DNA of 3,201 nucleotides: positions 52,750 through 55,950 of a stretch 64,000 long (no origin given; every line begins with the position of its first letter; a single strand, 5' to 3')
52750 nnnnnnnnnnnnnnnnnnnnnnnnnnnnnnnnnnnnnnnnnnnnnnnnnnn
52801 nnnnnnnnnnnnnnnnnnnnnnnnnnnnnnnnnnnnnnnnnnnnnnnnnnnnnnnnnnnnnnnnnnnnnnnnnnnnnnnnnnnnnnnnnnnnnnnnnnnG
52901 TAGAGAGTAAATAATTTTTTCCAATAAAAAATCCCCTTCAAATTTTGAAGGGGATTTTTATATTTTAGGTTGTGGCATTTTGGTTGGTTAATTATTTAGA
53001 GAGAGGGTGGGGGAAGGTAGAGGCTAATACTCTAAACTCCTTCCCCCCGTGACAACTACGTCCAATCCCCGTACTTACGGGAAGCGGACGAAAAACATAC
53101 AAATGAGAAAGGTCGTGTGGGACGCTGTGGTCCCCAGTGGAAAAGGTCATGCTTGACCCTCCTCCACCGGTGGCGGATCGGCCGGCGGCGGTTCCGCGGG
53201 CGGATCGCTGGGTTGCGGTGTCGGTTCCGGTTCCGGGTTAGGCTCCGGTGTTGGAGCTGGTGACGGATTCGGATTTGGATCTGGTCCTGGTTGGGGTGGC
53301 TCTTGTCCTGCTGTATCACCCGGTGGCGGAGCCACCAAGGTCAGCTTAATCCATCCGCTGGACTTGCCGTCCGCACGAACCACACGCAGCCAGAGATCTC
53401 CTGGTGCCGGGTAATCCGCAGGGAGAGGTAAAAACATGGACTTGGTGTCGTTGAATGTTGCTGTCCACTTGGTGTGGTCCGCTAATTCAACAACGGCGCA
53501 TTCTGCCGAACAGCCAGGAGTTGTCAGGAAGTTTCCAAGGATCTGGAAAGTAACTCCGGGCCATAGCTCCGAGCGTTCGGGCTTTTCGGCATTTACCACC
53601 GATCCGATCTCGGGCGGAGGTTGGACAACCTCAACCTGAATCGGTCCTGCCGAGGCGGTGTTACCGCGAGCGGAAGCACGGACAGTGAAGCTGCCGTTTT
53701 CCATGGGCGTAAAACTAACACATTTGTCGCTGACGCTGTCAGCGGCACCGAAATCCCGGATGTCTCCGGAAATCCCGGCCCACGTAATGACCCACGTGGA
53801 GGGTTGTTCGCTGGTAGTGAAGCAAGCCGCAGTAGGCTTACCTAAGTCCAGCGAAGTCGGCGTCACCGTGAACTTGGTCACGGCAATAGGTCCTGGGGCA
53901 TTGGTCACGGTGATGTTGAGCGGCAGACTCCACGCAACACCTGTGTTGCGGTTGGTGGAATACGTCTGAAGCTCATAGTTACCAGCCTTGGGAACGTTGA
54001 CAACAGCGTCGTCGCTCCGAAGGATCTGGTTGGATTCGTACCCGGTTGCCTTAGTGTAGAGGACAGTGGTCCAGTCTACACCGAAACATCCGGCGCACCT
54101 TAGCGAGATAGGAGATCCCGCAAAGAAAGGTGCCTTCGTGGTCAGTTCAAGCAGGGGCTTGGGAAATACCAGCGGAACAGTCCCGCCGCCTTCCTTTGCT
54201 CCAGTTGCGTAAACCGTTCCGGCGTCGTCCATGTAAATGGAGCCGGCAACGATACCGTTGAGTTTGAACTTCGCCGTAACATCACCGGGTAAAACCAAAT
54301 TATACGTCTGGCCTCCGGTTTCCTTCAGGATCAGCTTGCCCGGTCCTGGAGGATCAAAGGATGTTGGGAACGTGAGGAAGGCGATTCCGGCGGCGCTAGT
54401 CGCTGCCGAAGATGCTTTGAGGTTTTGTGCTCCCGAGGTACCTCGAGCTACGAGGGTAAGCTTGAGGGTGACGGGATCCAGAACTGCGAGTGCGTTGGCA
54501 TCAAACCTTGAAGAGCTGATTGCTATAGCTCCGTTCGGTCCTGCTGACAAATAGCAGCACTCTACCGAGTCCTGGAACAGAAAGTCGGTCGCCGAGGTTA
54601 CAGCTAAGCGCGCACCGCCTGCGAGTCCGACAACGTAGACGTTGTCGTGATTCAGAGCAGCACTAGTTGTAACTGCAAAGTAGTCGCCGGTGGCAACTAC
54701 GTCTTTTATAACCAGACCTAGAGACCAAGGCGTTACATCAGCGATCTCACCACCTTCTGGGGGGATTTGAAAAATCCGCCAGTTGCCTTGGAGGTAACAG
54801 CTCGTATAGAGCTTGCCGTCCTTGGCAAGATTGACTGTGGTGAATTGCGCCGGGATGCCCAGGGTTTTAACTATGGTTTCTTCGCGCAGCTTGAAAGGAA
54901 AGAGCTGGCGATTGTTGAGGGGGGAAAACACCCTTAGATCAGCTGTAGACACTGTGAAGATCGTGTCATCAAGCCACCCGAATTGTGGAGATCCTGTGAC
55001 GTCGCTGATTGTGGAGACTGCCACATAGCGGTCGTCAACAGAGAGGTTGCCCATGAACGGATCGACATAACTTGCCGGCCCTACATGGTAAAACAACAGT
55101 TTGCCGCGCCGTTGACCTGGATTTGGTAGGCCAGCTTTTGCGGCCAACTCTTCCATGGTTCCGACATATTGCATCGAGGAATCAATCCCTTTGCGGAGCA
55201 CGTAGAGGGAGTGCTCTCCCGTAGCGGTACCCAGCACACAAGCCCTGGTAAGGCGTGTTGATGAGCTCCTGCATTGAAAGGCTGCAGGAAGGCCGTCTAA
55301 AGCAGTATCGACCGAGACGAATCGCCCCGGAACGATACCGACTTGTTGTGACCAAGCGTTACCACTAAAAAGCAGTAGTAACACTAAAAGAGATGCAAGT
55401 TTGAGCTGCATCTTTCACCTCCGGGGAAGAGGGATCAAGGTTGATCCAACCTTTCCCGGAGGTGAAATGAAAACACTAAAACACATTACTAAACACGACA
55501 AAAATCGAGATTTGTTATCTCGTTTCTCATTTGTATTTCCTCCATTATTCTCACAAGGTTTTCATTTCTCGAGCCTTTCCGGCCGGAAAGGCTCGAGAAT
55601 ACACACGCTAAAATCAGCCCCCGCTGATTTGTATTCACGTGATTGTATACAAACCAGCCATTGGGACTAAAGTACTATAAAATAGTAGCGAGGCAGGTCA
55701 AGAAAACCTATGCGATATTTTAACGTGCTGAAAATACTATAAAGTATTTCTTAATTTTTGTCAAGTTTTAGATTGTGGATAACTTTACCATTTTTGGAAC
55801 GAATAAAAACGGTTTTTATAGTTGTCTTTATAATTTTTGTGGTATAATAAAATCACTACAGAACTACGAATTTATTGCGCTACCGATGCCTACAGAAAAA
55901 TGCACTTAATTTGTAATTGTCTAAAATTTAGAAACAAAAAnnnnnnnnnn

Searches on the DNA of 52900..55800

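Call 46: search_rna_families(source=window, start=52900, end=55800, threshold=evalue, max_evalue=5)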
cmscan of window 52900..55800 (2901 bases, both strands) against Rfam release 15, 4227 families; matches with E-value up to 5: 7.
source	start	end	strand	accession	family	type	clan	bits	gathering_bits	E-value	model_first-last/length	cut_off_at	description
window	52900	52961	+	RF01470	rli38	Gene; sRNA;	-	29.5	49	0.23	1-150/150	no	Listeria sRNA rli38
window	52905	52967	+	RF02371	PyrG_leader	Cis-reg; leader;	-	27.1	65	0.95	19-78/78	no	PyrG leader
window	52900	52969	+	RF00557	L10_leader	Cis-reg; leader;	-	26.5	44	0.13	62-138/138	5'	Ribosomal protein L10 leader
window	52929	52992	-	RF02844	RefA9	Gene; antisense;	-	25.6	49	0.55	1-64/64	no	Enterococcus sRNA A9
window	55565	55598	-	RF04127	MIR8007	Gene; miRNA;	-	20.6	195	0.71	1-226/226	no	MIR8007 microRNA precursor family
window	52924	52963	-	RF00823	lsy-6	Gene; miRNA;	-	20.4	60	0.55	17-57/74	no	lsy-6 microRNA precursor family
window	55420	55462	+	RF01145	sR14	Gene; snRNA; snoRNA; CD-box;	-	14.2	38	1.4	1-54/54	no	Small nucleolar RNA sR14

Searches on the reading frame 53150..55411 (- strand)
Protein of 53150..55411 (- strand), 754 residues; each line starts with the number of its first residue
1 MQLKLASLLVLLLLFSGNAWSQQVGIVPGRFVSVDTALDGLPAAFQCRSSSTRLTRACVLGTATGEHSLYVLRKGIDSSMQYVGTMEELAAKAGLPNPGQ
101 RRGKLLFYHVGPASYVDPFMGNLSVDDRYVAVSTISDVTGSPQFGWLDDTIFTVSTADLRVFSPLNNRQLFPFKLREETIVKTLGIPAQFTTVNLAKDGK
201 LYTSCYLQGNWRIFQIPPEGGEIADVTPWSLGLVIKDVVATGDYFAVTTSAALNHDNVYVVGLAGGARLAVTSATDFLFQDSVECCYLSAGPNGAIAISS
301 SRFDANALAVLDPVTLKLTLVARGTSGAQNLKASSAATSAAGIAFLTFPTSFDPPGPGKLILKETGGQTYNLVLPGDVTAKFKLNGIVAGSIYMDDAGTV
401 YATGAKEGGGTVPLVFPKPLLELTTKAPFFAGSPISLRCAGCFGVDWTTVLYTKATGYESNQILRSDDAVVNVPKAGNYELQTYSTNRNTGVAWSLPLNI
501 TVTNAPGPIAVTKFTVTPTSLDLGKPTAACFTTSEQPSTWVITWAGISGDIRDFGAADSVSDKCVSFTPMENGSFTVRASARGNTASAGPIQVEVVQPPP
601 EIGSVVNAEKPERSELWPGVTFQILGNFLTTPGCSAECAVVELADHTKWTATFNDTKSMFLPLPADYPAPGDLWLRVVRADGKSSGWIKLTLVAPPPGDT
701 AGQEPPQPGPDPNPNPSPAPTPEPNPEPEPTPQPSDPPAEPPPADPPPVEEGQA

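Call 14: search_protein_families(library=pfam, proteins=[window:53150-55411:-], max_evalue=0.01)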
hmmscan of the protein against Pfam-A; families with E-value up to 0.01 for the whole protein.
window:53150-55411:- (754 aa): 0 families

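Call 25: find_homologous_proteins(query=window:53150-55411:-)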
Query window:53150-55411:- (754 aa): 1 proteins with E <= 0.001 among 8000 candidates.
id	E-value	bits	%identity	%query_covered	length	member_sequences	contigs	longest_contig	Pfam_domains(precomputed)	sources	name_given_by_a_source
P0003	0.0e+0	1717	100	100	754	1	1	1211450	-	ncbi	-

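Call 71: search_solved_structures(query=window:53150-55411:-, max_evalue=0.1)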
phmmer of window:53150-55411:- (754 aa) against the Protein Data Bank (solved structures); distinct sequences matched with E-value up to 0.1: 3.
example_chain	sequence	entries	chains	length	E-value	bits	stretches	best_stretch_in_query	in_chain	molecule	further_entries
7nmu_AAA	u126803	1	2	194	0.039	15.3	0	416-511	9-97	Platelet glycoprotein VI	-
2gi7_A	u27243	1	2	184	0.059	14.7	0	416-518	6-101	GPVI protein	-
7r58_A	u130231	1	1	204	0.087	14.1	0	416-499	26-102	Platelet glycoprotein VI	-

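Call 72: search_protein_families(library=ncbifam, proteins=[window:53150-55411:-], max_evalue=0.01)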
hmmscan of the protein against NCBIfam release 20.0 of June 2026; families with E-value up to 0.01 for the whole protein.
window:53150-55411:- (754 aa): 0 families

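Call 73: search_protein_families(library=phrogs, proteins=[window:53150-55411:-], max_evalue=0.01)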
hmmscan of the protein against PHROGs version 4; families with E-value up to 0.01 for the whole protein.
window:53150-55411:- (754 aa): 0 families
